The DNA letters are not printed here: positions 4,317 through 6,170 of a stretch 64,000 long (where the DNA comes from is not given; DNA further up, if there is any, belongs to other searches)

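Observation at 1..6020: Second VirB6-like paralog followed by a giant (>1260 aa) glycine-zipper membrane protein at the window edge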

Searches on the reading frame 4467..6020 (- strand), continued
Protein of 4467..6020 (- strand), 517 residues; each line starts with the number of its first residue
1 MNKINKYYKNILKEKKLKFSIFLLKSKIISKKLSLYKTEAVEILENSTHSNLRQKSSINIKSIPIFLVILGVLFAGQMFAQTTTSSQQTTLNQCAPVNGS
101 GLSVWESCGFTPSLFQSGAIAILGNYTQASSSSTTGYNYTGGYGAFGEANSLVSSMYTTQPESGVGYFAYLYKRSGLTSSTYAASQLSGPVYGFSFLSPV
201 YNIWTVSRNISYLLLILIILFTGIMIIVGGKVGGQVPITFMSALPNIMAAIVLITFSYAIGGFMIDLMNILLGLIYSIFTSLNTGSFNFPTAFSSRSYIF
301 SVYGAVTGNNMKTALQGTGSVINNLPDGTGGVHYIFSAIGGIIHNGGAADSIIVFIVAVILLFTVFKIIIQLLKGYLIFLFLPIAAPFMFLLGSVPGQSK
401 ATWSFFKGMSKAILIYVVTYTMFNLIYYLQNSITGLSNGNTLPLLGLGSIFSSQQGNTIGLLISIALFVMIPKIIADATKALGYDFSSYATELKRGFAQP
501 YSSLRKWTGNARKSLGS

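Call 99: find_encoding_contigs(protein=P0062, flank=10000, max_places=1)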
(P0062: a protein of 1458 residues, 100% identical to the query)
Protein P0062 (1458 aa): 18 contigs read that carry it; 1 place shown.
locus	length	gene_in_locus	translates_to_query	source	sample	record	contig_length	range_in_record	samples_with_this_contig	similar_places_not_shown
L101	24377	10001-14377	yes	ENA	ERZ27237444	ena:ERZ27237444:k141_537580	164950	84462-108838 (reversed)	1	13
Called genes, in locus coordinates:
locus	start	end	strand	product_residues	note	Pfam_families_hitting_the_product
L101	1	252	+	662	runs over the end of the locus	-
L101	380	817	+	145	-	-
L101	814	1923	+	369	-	PF00953:Glycos_transf_4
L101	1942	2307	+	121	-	-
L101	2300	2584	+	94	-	-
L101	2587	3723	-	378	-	PF00712:DNA_pol3_beta, PF02767:DNA_pol3_beta_2, PF02768:DNA_pol3_beta_3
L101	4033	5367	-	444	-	PF11638:DnaA_N, PF00308:Bac_DnaA, PF01695:IstB_IS21 (weak), PF00004:AAA, PF13401:AAA_22 (faint), PF08299:Bac_DnaA_C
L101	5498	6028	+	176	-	-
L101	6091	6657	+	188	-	PF07963:N_methyl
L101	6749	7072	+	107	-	PF00085:Thioredoxin, PF00578:AhpC-TSA (weak), PF02966:DIM1 (weak), PF07449:HyaE (weak), PF14595:Thioredoxin_9 (weak), PF13098:Thioredoxin_2, PF13905:Thioredoxin_8 (faint)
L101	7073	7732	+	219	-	PF01746:tRNA_m1G_MT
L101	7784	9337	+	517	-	-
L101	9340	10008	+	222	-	-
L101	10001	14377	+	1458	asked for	-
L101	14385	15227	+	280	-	-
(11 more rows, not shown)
